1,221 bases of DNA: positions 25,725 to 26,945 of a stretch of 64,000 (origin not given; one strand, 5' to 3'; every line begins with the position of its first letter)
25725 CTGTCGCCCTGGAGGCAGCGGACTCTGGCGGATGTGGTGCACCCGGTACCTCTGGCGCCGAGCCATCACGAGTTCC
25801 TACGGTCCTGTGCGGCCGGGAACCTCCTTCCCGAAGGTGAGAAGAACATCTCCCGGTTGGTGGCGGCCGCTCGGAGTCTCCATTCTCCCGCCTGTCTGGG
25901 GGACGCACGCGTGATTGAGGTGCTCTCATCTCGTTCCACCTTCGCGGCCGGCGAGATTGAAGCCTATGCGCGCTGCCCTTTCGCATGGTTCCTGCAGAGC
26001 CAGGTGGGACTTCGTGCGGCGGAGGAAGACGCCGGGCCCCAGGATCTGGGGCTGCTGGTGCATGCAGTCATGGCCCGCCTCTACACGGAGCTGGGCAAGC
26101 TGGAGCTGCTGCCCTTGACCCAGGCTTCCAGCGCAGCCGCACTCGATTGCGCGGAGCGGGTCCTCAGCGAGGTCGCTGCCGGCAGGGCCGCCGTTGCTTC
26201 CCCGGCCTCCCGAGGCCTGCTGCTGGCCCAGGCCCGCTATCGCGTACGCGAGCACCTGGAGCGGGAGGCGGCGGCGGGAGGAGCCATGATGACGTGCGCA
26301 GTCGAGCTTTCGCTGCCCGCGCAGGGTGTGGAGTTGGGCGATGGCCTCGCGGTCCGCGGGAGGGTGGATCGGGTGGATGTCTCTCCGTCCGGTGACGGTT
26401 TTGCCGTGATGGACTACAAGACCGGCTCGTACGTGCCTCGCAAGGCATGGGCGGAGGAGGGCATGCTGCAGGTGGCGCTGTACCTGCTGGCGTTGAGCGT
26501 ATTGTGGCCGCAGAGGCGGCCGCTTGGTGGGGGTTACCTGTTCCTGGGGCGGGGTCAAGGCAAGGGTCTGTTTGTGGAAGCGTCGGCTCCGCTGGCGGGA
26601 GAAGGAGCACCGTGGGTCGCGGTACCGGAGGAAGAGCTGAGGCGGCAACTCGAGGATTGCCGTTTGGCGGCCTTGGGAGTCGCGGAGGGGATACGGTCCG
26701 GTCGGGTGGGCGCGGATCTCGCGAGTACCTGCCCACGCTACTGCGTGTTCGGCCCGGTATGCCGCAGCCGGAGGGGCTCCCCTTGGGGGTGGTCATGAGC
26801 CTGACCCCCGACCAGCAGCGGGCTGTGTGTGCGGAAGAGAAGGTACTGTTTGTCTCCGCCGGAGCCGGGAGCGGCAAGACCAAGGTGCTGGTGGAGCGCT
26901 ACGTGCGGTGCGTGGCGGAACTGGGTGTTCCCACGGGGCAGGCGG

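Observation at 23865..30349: AddAB/AdnAB-like helicase-nuclease in which both subunits carry Fe-S-type cysteine motifs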

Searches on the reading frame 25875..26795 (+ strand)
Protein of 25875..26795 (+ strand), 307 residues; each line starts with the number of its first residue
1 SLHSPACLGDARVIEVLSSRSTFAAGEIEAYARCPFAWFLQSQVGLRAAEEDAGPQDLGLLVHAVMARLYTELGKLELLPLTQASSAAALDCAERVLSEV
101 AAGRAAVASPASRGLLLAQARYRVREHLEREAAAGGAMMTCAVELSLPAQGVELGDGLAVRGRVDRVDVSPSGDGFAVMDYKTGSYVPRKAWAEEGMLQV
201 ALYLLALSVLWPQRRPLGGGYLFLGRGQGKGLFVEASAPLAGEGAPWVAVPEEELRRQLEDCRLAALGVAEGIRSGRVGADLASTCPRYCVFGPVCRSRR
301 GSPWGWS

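Call 24: search_solved_structures(query=window:25875-26795:+, max_evalue=10, show_alignments=5)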
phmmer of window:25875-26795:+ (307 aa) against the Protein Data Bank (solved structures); distinct sequences matched with E-value up to 10: 3.
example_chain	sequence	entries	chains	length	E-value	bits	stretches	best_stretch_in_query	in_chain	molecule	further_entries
1to3_A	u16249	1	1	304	0.14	14.7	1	76-157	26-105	Putative aldolase yihT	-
7ag7_A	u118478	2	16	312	0.15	14.7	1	76-157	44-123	Sulfofructosephosphate aldolase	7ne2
7ag1_Z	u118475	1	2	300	0.34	13.5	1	77-173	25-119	Sulfofructosephosphate aldolase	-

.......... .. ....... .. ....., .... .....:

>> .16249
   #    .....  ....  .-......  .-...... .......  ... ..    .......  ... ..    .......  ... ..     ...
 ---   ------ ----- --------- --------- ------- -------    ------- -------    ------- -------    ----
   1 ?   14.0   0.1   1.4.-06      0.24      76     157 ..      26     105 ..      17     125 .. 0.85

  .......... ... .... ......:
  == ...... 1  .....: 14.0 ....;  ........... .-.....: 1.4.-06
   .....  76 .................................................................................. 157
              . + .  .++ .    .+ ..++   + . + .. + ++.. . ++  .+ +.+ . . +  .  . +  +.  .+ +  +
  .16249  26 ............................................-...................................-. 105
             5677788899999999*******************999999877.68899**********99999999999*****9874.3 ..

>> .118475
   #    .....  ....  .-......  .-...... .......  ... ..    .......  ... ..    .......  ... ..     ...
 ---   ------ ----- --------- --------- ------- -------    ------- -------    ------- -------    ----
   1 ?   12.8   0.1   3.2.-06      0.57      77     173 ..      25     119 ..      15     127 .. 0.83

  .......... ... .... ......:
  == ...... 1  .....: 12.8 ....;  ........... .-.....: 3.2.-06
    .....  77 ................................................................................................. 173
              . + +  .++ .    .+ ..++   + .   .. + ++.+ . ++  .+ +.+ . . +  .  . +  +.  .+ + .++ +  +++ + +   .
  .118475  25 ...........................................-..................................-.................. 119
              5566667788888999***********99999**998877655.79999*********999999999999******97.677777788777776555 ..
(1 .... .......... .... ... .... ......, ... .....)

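Call 90: search_solved_structures(query=A3, max_evalue=10, show_alignments=4)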
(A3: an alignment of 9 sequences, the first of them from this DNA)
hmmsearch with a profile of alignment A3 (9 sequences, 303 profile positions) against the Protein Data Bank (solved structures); distinct sequences matched with E-value up to 10: 10.
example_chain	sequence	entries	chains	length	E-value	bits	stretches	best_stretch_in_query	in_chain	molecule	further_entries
3u44_B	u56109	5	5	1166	1.4e-16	64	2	7-196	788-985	ATP-dependent helicase/deoxyribonuclease subunit B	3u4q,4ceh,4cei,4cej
6ppu_A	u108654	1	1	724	1.8e-08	37.3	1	148-217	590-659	ATP-dependent DNA helicase (UvrD/REP)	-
7sjr_A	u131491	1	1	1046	3.3e-08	36.5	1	148-217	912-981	DNA helicase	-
6ppj_A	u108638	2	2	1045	9.3e-07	31.7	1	148-217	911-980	ATP-dependent DNA helicase (UvrD/REP)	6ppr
9np6_A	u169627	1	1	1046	1.3e-06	31.3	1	148-217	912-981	DNA 3'-5' helicase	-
4r5q_A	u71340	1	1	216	0.065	15.8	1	7-61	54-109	CRISPR-associated exonuclease, Cas4 family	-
4ic1_A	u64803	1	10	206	0.4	13.2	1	132-201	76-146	Uncharacterized protein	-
8hl1_AEFG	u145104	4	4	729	0.59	12.7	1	182-218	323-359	Elongation factor 2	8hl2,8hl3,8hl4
6qdv_h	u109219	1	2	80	2.1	10.9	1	134-170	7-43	Small nuclear ribonucleoprotein Sm D1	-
5xjq_A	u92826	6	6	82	2.2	10.8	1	135-170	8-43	Small nuclear ribonucleoprotein Sm D1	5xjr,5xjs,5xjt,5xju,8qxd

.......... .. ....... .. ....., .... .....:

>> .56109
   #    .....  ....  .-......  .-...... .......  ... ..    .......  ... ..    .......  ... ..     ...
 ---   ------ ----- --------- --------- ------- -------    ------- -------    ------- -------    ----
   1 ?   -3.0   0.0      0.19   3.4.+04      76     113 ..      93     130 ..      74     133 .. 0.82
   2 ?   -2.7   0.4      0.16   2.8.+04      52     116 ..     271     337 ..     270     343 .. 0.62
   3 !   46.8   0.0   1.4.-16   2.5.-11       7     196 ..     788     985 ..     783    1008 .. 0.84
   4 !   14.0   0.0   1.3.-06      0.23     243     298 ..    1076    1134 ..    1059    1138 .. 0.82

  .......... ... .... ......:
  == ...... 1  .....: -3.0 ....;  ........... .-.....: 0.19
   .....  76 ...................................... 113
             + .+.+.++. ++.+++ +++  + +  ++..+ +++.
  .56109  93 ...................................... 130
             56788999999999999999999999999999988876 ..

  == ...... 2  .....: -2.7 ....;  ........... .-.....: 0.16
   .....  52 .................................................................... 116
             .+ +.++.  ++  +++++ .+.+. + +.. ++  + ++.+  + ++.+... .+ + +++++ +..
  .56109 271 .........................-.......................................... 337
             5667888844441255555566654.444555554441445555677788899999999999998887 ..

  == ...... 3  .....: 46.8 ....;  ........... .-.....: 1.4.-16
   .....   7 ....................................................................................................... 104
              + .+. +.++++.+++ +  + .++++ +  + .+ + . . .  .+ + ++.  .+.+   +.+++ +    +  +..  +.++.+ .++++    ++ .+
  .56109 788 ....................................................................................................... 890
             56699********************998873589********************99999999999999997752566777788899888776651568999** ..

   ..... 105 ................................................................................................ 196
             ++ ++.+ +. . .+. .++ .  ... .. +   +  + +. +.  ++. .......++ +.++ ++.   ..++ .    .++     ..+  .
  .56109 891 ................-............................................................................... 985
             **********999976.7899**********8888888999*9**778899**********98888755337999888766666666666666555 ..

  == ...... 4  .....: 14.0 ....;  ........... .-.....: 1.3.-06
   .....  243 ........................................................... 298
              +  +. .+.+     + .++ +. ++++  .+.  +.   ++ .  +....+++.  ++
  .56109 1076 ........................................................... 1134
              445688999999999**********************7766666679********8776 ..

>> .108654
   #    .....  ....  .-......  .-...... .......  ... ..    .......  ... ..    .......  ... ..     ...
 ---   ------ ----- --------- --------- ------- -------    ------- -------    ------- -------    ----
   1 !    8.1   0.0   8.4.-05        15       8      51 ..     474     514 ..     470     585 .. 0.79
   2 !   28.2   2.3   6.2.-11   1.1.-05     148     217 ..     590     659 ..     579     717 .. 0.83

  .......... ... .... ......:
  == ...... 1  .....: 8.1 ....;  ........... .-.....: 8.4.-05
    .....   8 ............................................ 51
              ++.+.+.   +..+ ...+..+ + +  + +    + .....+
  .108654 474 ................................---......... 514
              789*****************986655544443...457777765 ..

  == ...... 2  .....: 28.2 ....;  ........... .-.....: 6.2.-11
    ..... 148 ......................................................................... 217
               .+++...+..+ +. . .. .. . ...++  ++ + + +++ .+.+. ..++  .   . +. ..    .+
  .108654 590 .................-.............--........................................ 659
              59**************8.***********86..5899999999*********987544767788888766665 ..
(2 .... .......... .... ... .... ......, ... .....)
